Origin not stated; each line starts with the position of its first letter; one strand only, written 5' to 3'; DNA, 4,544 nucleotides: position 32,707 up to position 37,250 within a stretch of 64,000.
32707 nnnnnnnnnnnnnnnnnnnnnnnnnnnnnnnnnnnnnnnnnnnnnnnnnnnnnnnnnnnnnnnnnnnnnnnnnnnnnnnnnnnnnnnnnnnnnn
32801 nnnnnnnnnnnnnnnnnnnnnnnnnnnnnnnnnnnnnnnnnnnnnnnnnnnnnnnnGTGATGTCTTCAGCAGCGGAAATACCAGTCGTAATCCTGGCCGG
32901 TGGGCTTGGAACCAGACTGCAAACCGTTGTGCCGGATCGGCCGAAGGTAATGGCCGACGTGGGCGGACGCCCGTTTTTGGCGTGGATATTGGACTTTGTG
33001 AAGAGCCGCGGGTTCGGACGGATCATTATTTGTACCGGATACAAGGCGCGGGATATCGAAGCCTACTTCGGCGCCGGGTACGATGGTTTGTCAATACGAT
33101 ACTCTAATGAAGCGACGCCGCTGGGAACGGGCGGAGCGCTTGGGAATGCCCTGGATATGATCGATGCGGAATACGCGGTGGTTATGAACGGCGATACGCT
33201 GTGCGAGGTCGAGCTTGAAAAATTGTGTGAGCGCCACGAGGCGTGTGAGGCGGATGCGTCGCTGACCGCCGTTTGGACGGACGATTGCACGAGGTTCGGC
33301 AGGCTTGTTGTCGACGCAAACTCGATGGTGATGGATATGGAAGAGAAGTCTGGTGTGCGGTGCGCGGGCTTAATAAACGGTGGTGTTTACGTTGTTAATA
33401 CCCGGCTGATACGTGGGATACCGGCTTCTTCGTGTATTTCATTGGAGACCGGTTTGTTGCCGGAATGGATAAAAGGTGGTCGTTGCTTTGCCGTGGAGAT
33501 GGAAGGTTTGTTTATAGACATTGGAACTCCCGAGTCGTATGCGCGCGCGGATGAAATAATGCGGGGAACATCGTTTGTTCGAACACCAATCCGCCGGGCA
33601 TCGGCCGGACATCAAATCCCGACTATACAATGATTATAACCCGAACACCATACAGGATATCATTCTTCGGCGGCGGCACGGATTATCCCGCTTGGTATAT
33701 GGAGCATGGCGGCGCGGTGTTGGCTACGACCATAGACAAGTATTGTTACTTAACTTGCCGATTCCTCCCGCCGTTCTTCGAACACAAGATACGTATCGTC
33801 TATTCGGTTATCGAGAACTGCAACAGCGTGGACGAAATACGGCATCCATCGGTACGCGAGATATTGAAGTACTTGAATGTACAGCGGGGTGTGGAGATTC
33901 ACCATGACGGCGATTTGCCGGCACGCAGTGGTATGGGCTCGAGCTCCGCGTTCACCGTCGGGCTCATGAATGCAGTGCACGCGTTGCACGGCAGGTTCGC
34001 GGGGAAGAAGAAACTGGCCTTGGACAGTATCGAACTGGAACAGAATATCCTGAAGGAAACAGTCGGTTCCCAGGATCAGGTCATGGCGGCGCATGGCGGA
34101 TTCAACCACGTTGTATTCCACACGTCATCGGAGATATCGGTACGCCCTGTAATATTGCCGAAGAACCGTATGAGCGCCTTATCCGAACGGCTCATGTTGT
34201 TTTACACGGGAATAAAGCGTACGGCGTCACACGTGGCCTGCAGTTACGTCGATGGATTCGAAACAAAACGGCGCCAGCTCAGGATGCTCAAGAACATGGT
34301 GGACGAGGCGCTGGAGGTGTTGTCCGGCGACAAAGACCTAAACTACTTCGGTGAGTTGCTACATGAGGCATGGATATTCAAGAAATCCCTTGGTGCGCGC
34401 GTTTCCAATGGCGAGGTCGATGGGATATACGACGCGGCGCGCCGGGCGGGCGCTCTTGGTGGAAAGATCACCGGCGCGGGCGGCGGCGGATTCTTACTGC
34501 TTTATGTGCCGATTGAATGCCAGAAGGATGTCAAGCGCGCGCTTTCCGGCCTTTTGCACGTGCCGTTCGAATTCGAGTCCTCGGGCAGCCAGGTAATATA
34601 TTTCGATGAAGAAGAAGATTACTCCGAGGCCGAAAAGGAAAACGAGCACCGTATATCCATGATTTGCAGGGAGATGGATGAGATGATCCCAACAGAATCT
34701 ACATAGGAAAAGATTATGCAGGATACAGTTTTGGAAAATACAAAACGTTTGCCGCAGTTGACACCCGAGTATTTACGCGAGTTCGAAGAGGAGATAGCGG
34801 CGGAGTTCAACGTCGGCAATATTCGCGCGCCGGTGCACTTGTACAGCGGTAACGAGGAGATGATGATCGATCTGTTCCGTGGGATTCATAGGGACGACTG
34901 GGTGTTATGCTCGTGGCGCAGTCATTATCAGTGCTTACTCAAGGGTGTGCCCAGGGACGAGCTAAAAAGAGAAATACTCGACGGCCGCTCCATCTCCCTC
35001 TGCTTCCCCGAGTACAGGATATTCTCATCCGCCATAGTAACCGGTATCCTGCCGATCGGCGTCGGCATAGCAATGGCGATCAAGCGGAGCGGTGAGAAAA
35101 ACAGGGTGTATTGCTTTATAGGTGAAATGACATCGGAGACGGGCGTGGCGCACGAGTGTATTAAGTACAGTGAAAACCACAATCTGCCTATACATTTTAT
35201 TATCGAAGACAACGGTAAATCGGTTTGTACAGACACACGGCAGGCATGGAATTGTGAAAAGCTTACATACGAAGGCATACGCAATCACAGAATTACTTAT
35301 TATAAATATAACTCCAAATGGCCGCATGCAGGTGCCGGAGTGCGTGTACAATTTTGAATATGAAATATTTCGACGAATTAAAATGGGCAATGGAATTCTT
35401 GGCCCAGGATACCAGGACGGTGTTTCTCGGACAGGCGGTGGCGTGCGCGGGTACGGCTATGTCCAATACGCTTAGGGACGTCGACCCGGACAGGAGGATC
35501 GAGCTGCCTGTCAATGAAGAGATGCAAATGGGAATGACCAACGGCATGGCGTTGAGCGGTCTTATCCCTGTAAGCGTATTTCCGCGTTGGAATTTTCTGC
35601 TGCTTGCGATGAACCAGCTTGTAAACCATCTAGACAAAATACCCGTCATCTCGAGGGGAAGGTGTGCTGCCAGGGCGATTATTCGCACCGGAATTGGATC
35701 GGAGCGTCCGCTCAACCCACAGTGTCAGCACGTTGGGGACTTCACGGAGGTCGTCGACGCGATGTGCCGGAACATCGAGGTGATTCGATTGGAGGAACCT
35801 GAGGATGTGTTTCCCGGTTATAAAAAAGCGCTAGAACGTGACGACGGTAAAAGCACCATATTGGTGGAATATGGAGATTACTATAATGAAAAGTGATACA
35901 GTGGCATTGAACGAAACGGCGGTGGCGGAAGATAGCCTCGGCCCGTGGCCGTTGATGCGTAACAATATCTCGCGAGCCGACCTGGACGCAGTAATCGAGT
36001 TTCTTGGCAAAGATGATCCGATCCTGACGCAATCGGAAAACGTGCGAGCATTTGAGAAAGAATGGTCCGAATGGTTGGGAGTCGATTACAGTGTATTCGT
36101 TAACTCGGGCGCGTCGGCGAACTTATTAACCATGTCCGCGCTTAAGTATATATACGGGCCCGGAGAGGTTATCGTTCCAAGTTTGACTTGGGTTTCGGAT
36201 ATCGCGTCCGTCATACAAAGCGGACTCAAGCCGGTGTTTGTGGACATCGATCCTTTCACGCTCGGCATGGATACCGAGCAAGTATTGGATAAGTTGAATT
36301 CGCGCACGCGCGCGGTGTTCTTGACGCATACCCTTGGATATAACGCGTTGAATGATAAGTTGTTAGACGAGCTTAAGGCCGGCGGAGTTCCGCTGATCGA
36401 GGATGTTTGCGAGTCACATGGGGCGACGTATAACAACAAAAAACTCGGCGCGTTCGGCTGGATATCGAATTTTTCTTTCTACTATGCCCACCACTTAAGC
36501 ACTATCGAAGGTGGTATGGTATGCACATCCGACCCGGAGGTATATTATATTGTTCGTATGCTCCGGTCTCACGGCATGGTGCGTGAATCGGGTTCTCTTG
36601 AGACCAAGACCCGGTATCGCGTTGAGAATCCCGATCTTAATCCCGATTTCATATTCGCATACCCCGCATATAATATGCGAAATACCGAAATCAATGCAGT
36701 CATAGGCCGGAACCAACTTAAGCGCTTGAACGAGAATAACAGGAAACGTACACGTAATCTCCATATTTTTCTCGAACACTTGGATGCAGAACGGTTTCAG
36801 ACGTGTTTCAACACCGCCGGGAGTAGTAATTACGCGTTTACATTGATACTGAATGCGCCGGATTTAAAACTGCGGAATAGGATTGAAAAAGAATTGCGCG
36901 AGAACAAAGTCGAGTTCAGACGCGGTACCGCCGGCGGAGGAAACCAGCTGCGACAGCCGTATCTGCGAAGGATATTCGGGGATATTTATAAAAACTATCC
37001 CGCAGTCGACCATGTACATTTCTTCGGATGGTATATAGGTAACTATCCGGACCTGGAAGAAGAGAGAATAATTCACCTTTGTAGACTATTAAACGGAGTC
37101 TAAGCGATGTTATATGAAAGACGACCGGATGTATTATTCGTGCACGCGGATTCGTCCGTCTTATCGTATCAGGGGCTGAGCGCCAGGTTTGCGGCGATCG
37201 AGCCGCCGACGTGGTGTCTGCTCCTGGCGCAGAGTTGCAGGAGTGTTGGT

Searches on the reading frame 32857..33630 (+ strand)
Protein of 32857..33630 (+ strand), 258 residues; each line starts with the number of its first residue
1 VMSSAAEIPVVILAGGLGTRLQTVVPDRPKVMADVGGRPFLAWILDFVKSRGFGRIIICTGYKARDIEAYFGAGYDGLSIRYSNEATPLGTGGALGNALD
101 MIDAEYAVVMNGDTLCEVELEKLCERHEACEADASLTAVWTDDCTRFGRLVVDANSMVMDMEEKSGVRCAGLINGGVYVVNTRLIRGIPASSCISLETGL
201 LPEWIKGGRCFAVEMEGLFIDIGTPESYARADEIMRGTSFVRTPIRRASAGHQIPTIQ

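Call 9: search_protein_families(library=pfam, proteins=[window:32857-33630:+], max_evalue=0.001)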
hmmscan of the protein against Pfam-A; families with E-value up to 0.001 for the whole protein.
window:32857-33630:+ (258 aa): 2 families
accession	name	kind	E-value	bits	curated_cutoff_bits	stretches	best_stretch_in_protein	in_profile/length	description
PF00483.29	NTP_transferase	-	3.7e-24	86.1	21.2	1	11-232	3-239/245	Nucleotidyl transferase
PF12804.13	NTP_transf_3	-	2e-12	48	27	1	10-134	1-118/160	MobA-like NTP transferase domain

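Call 52: search_protein_families(library=ncbifam, proteins=[window:32857-33630:+], max_evalue=0.00001)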
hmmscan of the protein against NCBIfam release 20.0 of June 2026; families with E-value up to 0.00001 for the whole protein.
window:32857-33630:+ (258 aa): 28 families (the best 25 are shown)
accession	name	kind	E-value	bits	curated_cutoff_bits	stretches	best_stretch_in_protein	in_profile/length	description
NF049965.1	GlMnHpPGnyltfHddC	equivalog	3.2e-47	161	300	1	11-230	4-216/221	D-glycero-D-manno-heptose 1-phosphate guanosyltransferase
NF052502.1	man1P_GTase_Rv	exception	5.8e-46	157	440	1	10-248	3-242/352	mannose-1-phosphate guanylyltransferase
TIGR03992.1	Arch_glmU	subfamily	2.4e-33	115.6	292.1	1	10-231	3-223/393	bifunctional sugar-1-phosphate nucleotidylyltransferase/acetyltransferase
NF041313.1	UDPGP_AglF_Halo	equivalog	2e-29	102.7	400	1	10-233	3-232/234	UTP--glucose-1-phosphate uridylyltransferase AglF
NF045761.1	NAMPUrTaseMurU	equivalog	2.4e-26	93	250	1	11-233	4-225/226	N-acetylmuramate alpha-1-phosphate uridylyltransferase MurU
TIGR02623.1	G1P_cyt_trans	equivalog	8.2e-26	91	300.25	2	10-71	3-64/255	glucose-1-phosphate cytidylyltransferase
TIGR01173.1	glmU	equivalog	2.6e-20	72.7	366.85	1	10-185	3-177/452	bifunctional UDP-N-acetylglucosamine diphosphorylase/glucosamine-1-phosphate N-acetyltransferase GlmU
NF010938.0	PRK14358.1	equivalog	2.1e-17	62.9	500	1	6-183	6-184/481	bifunctional N-acetylglucosamine-1-phosphate uridyltransferase/glucosamine-1-phosphate acetyltransferase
NF041173.1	Sug_nt_acttase_Thmprot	equivalog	2.4e-17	63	600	1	10-226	3-218/405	bifunctional sugar-1-phosphate nucleotidylyltransferase/acetyltransferase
NF010934.1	PRK14354.1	equivalog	7.9e-17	60.9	450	1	10-183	2-175/447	bifunctional UDP-N-acetylglucosamine diphosphorylase/glucosamine-1-phosphate N-acetyltransferase GlmU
NF010933.0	PRK14353.1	equivalog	9.9e-17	60.7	505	1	7-184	5-183/453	bifunctional UDP-N-acetylglucosamine diphosphorylase/glucosamine-1-phosphate N-acetyltransferase GlmU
NF010932.0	PRK14352.1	equivalog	1.1e-16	60.6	611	1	3-185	2-188/488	bifunctional UDP-N-acetylglucosamine diphosphorylase/glucosamine-1-phosphate N-acetyltransferase GlmU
NF010940.0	PRK14360.1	equivalog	1.2e-16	60.3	602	1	8-181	2-177/452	bifunctional UDP-N-acetylglucosamine diphosphorylase/glucosamine-1-phosphate N-acetyltransferase GlmU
NF010935.0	PRK14355.1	equivalog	1.7e-16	59.9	718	1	7-185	3-183/459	bifunctional UDP-N-acetylglucosamine diphosphorylase/glucosamine-1-phosphate N-acetyltransferase GlmU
NF045697.1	MurNAcPUrMurU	equivalog_domain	1.4e-15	57.3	370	1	11-232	1-225/229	N-acetylmuramate alpha-1-phosphate uridylyltransferase MurU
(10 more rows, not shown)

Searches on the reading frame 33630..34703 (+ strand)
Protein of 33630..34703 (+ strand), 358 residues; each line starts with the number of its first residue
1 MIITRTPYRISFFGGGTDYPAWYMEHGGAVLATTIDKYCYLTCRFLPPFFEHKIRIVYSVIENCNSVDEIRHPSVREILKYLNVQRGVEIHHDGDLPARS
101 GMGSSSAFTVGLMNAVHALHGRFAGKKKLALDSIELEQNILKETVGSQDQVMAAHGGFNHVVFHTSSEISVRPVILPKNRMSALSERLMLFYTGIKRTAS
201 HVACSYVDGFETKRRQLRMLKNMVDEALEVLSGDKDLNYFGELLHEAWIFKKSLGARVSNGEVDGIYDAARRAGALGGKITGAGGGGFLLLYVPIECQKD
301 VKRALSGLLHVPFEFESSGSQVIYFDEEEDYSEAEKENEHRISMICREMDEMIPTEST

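Call 9: search_protein_families(library=pfam, proteins=[window:33630-34703:+], max_evalue=0.001)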
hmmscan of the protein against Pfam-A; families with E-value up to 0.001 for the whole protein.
window:33630-34703:+ (358 aa): 2 families
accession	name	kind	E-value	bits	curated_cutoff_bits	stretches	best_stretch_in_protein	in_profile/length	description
PF00288.32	GHMP_kinases_N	-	2.2e-12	47.4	22.3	1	77-157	9-87/87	GHMP kinases N terminal domain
PF08544.19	GHMP_kinases_C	-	8.8e-10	39.3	21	1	235-290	8-63/85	GHMP kinases C terminal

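Call 52: search_protein_families(library=ncbifam, proteins=[window:33630-34703:+], max_evalue=0.00001)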
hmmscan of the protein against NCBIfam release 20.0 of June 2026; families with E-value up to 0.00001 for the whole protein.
window:33630-34703:+ (358 aa): 10 families
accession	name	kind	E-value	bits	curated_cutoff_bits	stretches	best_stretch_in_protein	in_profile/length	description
NF049969.1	GlMnHpPKinHddA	equivalog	1.3e-35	123.5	600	1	2-299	3-311/338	D-glycero-D-manno-heptose 7-phosphate kinase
NF009948.0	PRK13412.1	equivalog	9.8e-27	93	721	1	74-291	715-933/974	bifunctional fucokinase/fucose-1-phosphate guanylyltransferase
TIGR00549.1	mevalon_kin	equivalog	5.3e-20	72.1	163.05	1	26-290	15-274/276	mevalonate kinase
NF003036.0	PRK03926.1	equivalog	9.8e-17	61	403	1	72-306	61-280/302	mevalonate kinase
NF003006.0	PRK03817.1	equivalog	1.5e-16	60.3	443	1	2-221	2-213/352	galactokinase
TIGR00131.1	gal_kin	equivalog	1.5e-14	53.7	226.65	1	79-182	102-205/388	galactokinase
NF001816.0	PRK00555.1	equivalog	6.2e-09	35.3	509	0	234-305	266-336/363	galactokinase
NF003472.0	PRK05101.1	equivalog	1.9e-08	33.6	499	1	74-179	99-204/382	galactokinase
NF002288.1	PRK01212.1-4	equivalog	2.8e-07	29.9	194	0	74-134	63-123/303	homoserine kinase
NF003705.0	PRK05322.1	equivalog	5.8e-07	28.6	385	0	224-290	281-346/388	galactokinase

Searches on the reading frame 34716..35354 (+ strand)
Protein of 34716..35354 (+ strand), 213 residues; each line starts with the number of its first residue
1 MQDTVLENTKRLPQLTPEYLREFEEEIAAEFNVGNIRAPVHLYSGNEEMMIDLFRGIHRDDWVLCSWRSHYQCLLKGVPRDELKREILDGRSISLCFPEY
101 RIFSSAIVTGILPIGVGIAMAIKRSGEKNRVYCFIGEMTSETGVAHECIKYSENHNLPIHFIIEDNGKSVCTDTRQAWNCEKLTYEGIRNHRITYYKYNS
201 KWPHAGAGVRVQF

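Call 9: search_protein_families(library=pfam, proteins=[window:34716-35354:+], max_evalue=0.001)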
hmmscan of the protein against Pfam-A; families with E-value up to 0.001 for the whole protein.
window:34716-35354:+ (213 aa): 2 families
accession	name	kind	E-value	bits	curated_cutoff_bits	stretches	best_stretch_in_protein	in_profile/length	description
PF00676.26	E1_dh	-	2.7e-16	59.8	22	1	19-185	5-180/300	Dehydrogenase E1 component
PF13292.11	DXP_synthase_N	-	0.00056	19.7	21.2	1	100-172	105-177/274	1-deoxy-D-xylulose-5-phosphate synthase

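Call 52: search_protein_families(library=ncbifam, proteins=[window:34716-35354:+], max_evalue=0.00001)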
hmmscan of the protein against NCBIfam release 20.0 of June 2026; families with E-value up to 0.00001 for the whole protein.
window:34716-35354:+ (213 aa): 2 families
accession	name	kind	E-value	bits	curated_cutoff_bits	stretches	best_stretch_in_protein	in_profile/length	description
TIGR03182.1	PDH_E1_alph_y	equivalog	5.9e-25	87.8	393.85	1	20-187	14-191/315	pyruvate dehydrogenase (acetyl-transferring) E1 component subunit alpha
TIGR03181.1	PDH_E1_alph_x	equivalog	6.8e-14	51.5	411.35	1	43-184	58-200/341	pyruvate dehydrogenase (acetyl-transferring) E1 component subunit alpha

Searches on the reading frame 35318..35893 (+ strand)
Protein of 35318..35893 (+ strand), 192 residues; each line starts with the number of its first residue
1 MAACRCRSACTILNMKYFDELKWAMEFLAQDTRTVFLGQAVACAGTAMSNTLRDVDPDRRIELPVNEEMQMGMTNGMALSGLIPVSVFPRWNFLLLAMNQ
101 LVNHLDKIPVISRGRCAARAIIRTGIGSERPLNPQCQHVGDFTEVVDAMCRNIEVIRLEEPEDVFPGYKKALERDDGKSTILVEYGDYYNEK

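Call 9: search_protein_families(library=pfam, proteins=[window:35318-35893:+], max_evalue=0.001)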
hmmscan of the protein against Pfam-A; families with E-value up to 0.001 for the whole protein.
window:35318-35893:+ (192 aa): 1 family
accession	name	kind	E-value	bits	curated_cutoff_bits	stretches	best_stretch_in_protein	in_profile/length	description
PF02779.29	Transket_pyr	-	8.2e-10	39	27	1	26-184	15-167/174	Transketolase, pyrimidine binding domain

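Call 52: search_protein_families(library=ncbifam, proteins=[window:35318-35893:+], max_evalue=0.00001)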
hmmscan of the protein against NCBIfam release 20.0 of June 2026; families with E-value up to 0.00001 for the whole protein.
window:35318-35893:+ (192 aa): 2 families
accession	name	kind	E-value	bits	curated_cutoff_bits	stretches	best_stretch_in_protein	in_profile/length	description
NF006667.0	PRK09212.1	subfamily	1.1e-11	44.3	321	1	21-185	10-173/327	pyruvate dehydrogenase complex E1 component subunit beta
NF008854.0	PRK11892.1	equivalog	6.1e-08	31.8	454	1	20-131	147-262/464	pyruvate dehydrogenase complex E1 component subunit beta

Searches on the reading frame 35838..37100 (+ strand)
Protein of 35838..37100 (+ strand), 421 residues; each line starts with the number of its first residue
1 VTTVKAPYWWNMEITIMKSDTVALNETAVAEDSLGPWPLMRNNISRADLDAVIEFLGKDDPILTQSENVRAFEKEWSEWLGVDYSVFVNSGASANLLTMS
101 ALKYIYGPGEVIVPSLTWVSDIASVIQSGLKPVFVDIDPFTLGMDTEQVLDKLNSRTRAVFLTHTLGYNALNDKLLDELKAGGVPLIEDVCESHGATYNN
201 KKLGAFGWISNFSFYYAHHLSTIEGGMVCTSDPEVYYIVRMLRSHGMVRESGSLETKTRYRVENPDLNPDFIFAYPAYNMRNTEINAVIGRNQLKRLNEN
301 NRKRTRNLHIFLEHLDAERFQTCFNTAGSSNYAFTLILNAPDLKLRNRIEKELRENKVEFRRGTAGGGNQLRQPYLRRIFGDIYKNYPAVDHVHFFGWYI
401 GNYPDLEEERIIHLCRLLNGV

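Call 9: search_protein_families(library=pfam, proteins=[window:35838-37100:+], max_evalue=0.001)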
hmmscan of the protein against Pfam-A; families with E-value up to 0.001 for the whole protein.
window:35838-37100:+ (421 aa): 2 families
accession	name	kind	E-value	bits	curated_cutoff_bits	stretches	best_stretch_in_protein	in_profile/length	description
PF01041.23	DegT_DnrJ_EryC1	-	1.9e-64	218.6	19.8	1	62-414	19-355/360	DegT/DnrJ/EryC1/StrS aminotransferase family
PF00155.27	Aminotran_1_2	-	0.00028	20.6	19.7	1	70-163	45-153/361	Aminotransferase class I and II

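Call 52: search_protein_families(library=ncbifam, proteins=[window:35838-37100:+], max_evalue=0.00001)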
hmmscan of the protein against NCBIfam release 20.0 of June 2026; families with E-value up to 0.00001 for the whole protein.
window:35838-37100:+ (421 aa): 7 families
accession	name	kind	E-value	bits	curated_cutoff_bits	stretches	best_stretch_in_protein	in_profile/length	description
NF011936.0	PRK15407.1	equivalog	7.7e-58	196.2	423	1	60-417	58-431/440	lipopolysaccharide biosynthesis protein RfbH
TIGR03588.1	PseC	equivalog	3e-46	158.1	423.5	1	38-357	3-320/380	UDP-4-amino-4,6-dideoxy-N-acetyl-beta-L-altrosamine transaminase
NF008658.2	PRK11658.1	equivalog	7.7e-37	126.8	631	1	38-338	6-294/379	UDP-4-amino-4-deoxy-L-arabinose aminotransferase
TIGR04181.1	NHT_00031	hypoth_equivalog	1.6e-32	112.8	420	1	66-362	29-324/359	LegC family aminotransferase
NF008687.0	PRK11706.1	equivalog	8.2e-28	97.2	375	1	85-358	49-314/375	dTDP-4-amino-4,6-dideoxygalactose transaminase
TIGR04427.1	PLP_DesI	equivalog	1.7e-24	86.7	650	1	65-255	50-237/390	dTDP-4-dehydro-6-deoxyglucose aminotransferase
TIGR02379.1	ECA_wecE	subfamily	9.2e-19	67.4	434.85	1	94-251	56-215/376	dTDP-4-amino-4,6-dideoxy-D-glucose transaminase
